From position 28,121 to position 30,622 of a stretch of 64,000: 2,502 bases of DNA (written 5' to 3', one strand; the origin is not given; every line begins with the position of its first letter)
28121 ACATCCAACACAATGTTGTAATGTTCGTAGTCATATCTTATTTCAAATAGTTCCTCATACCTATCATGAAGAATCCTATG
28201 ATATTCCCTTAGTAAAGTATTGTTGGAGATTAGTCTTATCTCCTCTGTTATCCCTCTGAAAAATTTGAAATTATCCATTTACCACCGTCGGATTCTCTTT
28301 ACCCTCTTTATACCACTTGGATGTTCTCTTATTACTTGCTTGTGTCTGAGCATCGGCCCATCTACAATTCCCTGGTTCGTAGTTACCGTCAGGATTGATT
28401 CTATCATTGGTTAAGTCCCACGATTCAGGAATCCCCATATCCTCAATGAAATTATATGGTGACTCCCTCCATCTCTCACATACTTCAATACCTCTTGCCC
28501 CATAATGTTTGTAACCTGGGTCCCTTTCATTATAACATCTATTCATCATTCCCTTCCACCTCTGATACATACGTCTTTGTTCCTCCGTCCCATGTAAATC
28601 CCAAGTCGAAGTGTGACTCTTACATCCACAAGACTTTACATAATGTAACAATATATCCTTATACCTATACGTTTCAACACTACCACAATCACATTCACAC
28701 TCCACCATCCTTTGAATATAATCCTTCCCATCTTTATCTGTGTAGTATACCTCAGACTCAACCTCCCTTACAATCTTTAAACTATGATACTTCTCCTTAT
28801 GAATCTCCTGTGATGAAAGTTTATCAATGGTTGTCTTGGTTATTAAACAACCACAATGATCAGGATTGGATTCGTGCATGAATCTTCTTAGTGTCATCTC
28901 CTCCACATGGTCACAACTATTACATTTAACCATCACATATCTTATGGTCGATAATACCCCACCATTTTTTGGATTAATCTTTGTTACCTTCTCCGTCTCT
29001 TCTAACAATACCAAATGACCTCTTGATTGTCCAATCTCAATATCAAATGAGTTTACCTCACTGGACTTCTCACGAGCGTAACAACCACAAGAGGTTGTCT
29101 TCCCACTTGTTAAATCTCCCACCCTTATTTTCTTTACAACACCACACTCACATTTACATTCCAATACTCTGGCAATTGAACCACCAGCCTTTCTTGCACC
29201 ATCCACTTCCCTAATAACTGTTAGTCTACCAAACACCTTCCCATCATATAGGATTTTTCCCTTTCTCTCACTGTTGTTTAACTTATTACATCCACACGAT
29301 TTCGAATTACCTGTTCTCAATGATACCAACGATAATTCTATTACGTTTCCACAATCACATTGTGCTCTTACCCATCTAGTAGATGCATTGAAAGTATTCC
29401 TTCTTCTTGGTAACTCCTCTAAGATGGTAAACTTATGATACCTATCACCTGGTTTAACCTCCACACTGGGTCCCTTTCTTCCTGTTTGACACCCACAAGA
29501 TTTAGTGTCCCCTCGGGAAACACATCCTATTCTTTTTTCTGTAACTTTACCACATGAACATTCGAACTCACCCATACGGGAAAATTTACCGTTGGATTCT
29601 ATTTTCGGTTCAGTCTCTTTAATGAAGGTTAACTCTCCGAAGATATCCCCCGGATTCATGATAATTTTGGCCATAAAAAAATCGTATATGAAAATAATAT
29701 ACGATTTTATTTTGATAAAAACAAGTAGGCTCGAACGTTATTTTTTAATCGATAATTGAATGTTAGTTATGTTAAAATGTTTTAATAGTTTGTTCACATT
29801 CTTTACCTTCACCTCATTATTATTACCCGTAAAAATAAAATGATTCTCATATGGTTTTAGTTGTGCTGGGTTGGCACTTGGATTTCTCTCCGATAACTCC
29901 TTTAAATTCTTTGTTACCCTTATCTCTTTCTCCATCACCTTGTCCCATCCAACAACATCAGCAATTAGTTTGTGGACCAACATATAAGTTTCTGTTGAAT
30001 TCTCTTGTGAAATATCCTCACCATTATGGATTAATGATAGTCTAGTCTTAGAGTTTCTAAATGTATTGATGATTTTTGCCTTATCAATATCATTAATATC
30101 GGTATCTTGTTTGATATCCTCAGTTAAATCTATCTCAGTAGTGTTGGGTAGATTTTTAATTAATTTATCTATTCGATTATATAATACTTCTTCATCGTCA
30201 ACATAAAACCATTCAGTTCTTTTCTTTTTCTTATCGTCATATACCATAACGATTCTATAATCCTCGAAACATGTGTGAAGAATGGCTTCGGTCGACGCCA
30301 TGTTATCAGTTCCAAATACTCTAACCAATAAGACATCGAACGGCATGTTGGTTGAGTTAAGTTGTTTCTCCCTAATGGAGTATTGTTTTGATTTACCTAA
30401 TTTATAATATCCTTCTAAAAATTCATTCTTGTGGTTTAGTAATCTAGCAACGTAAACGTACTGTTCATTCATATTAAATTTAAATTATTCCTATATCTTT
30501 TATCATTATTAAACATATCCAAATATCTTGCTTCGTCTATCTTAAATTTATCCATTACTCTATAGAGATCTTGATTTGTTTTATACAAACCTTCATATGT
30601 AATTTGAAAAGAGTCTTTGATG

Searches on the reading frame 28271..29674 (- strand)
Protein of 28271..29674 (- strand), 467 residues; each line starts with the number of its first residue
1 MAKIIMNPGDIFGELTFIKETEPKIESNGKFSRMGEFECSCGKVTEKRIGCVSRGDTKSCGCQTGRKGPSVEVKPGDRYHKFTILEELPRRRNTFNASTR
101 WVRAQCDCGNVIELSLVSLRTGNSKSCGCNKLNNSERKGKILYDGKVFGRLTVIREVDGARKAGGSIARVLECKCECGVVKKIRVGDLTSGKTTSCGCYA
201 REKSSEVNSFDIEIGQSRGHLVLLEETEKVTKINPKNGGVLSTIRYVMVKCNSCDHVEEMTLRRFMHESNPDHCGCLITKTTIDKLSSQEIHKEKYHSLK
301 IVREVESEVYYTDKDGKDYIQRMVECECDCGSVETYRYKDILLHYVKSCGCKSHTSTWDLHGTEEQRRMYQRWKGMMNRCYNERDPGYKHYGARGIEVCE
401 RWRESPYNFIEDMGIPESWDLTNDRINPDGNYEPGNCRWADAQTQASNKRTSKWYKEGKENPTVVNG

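Call 9: search_protein_families(library=phrogs, proteins=[window:28271-29674:-], max_evalue=0.00001)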
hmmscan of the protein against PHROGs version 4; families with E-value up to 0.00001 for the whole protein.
window:28271-29674:- (467 aa): 6 families
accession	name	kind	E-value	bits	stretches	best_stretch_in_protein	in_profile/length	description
phrog_374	-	DNA, RNA and nucleotide metabolism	5.2e-77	261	4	248-456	157-359/617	HNH endonuclease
phrog_3377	-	DNA, RNA and nucleotide metabolism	1.2e-33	117.6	1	365-456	10-101/196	HNH endonuclease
phrog_8790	-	DNA, RNA and nucleotide metabolism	4.1e-32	113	1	365-456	21-110/241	restriction endonuclease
phrog_2081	-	DNA, RNA and nucleotide metabolism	1.2e-25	91.5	1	278-458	9-204/433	HNH endonuclease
phrog_22195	-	unknown function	8.6e-10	39.6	0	143-206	10-65/148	-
phrog_953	-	DNA, RNA and nucleotide metabolism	9.7e-09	36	1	330-448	186-304/420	HNH endonuclease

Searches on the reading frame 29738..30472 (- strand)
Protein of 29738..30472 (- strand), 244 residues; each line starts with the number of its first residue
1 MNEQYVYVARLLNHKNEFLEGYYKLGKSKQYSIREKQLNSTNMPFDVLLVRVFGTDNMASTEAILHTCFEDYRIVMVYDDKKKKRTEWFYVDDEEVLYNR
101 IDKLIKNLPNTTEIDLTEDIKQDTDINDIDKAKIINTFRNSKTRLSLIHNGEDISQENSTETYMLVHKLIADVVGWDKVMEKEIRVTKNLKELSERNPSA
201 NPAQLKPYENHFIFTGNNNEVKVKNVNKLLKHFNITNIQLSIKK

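Call 73: search_protein_families(library=pfam, proteins=[window:29738-30472:-], max_evalue=0.001)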
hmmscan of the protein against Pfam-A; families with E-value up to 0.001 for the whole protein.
window:29738-30472:- (244 aa): 2 families
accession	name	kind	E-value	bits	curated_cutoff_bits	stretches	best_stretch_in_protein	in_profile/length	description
PF13455.12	MUG113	-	1.3e-10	42.1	22.3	1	23-97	1-67/73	Meiotically up-regulated gene 113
PF10544.15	T5orf172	-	4.8e-09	37.1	20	1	4-96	1-93/101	T5orf172 domain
